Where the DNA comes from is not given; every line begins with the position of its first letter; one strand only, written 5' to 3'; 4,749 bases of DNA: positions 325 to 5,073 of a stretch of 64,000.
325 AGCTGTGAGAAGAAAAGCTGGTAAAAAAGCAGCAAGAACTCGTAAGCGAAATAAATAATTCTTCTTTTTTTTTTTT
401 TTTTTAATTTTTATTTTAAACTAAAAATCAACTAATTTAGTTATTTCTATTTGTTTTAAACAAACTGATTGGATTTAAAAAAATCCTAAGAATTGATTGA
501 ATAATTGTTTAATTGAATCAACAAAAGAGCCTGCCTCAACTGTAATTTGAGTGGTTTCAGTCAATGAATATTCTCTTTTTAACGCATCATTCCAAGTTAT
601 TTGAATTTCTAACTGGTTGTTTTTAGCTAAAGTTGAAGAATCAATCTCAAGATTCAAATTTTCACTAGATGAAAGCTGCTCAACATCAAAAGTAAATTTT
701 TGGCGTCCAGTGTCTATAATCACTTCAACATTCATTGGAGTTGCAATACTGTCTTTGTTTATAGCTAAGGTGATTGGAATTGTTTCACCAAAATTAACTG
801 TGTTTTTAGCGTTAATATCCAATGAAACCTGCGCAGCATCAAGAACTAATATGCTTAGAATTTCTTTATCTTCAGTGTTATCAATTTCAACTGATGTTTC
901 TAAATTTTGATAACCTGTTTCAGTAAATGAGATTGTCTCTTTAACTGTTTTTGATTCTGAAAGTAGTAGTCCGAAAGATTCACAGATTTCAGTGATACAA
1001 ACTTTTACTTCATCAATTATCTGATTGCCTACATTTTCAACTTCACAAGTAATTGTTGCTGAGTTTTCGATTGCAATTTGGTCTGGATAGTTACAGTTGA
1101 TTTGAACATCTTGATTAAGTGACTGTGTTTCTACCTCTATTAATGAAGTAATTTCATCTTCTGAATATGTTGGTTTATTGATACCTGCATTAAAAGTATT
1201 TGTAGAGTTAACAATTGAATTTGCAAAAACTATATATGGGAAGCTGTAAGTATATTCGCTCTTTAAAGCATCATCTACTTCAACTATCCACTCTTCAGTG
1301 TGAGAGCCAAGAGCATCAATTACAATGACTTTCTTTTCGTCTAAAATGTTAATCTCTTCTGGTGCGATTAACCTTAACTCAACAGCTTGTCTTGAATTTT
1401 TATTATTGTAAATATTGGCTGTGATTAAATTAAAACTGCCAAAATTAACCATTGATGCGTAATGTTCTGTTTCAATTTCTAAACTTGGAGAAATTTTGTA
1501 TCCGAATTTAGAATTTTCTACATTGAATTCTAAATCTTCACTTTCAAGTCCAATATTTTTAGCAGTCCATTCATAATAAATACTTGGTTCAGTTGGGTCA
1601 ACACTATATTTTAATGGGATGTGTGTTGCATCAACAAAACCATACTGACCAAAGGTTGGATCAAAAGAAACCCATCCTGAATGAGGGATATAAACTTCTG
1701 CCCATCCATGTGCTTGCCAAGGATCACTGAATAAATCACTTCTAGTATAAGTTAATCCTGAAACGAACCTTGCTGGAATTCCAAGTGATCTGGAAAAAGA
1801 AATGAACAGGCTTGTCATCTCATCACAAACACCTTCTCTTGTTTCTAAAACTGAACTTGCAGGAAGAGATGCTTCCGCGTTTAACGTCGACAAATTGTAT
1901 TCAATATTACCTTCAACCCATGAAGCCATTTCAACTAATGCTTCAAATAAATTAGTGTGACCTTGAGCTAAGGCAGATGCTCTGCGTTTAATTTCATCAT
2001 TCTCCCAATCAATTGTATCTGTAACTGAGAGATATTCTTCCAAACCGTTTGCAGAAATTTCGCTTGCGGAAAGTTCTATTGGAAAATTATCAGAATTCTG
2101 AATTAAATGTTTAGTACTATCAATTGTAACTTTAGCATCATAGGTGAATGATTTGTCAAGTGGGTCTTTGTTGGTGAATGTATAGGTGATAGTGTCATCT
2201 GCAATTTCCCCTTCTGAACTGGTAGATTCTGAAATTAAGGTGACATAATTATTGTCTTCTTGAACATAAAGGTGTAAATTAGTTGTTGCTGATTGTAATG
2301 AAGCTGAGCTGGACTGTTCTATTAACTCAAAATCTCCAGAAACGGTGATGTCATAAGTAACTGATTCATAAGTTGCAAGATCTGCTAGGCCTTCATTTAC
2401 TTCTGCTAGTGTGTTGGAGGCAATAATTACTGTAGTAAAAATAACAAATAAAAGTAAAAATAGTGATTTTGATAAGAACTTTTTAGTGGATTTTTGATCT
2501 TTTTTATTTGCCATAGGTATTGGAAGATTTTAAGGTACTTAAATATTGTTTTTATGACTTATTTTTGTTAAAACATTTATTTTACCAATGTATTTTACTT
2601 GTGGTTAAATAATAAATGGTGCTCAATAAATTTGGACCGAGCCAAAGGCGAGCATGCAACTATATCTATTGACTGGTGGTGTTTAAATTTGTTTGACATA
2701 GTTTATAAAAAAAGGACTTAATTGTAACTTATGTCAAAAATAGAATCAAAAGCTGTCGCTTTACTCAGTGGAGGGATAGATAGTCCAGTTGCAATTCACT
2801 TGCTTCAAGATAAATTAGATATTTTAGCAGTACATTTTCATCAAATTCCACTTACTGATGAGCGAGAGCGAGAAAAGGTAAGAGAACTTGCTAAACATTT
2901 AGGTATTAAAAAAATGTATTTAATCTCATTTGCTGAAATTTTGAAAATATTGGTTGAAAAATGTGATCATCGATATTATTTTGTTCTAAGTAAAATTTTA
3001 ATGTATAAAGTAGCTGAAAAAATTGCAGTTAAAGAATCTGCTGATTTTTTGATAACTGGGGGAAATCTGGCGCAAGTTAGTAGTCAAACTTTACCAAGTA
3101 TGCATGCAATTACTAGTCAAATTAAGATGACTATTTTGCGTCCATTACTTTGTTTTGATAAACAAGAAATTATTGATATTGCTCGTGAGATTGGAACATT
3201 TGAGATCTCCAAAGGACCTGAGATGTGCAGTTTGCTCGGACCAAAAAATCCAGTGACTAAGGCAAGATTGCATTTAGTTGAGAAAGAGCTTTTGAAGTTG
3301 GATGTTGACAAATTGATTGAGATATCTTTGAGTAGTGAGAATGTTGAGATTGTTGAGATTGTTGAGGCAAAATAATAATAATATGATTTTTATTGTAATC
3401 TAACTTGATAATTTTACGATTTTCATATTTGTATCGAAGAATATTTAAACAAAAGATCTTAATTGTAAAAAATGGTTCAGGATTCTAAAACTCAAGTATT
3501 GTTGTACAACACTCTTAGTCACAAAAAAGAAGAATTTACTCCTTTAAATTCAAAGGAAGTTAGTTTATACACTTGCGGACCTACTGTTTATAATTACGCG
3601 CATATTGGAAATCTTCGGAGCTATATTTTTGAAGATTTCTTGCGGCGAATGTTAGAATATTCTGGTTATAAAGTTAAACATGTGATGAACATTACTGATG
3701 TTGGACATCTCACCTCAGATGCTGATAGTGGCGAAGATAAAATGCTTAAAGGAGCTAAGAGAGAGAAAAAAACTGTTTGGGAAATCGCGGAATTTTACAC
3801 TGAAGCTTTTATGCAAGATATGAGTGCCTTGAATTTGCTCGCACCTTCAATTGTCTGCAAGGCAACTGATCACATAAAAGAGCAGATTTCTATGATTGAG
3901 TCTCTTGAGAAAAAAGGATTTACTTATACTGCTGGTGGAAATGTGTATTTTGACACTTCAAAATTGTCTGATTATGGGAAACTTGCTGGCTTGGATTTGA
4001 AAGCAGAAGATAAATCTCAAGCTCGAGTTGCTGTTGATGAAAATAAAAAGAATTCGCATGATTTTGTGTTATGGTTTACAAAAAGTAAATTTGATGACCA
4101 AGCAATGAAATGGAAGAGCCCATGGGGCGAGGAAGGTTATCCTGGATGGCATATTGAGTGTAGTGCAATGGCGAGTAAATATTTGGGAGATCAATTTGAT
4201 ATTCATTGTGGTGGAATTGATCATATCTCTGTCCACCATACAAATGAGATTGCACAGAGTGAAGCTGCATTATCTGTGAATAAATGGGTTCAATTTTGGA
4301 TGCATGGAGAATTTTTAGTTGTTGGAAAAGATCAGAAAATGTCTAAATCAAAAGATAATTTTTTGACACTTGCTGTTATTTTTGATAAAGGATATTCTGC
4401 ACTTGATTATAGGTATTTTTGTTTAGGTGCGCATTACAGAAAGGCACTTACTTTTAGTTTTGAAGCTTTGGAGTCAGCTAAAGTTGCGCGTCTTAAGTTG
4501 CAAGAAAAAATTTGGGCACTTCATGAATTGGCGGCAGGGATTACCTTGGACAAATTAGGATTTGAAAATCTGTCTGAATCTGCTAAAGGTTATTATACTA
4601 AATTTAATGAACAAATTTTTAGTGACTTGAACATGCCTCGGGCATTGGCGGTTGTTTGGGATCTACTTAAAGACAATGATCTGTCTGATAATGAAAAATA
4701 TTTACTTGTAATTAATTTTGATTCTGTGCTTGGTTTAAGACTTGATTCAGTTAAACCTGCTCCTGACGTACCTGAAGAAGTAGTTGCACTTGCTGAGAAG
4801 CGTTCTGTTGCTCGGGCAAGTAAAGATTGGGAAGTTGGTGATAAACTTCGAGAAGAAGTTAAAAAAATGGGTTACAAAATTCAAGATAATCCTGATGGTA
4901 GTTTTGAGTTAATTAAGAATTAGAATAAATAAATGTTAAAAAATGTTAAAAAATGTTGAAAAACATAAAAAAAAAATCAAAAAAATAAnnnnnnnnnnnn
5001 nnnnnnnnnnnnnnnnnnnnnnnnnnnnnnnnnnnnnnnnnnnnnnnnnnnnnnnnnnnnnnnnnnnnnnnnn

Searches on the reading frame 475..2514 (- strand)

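Call 13: search_protein_families(library=pfam, proteins=[window:475-2514:-], max_evalue=0.001)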
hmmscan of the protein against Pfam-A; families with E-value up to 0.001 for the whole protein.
window:475-2514:- (679 aa): 1 family
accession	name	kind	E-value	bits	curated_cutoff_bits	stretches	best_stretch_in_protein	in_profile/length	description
PF01841.26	Transglut_core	-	2e-25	89.6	23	1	179-286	4-108/108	Transglutaminase-like superfamily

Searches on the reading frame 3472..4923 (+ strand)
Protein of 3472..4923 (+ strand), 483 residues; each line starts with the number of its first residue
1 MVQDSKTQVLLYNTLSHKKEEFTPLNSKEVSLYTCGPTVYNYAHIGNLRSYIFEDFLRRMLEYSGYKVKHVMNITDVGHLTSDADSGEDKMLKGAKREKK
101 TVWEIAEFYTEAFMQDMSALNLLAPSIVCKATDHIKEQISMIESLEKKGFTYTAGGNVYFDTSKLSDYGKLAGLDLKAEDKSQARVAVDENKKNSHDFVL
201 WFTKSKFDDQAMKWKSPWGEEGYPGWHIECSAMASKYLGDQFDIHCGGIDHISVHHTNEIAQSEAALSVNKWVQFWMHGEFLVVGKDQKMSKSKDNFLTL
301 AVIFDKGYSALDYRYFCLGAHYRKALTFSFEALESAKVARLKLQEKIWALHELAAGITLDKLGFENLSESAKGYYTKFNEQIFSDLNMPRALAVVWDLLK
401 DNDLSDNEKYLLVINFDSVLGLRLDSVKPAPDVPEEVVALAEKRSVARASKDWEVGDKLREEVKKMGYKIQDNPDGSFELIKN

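Call 13: search_protein_families(library=pfam, proteins=[window:3472-4923:+], max_evalue=0.001)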
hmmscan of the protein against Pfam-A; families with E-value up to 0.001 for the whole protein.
window:3472-4923:+ (483 aa): 6 families
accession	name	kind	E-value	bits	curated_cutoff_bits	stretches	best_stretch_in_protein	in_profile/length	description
PF01406.26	tRNA-synt_1e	-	2.4e-95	319.8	27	1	22-337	2-300/301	tRNA synthetases class I (C) catalytic domain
PF23493.1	CysS_C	-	1.7e-05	25.3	23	1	431-475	2-46/51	Cysteinyl-tRNA ligase anticodon binding domain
PF09334.17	tRNA-synt_1g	-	2.2e-05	23.8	20.1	0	40-164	11-126/391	tRNA synthetases class I (M)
PF00750.26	tRNA-synt_1d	-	3.2e-05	23.5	23.3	1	14-112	5-104/349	tRNA synthetases class I (R), catalytic domain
PF01921.24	tRNA-synt_1f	-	4.2e-05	23.1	27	0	27-78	20-71/360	tRNA synthetases class I (K)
PF00133.28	tRNA-synt_1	-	9e-05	21.8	22.7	0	243-328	330-413/414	tRNA synthetases class I (I, L, M and V)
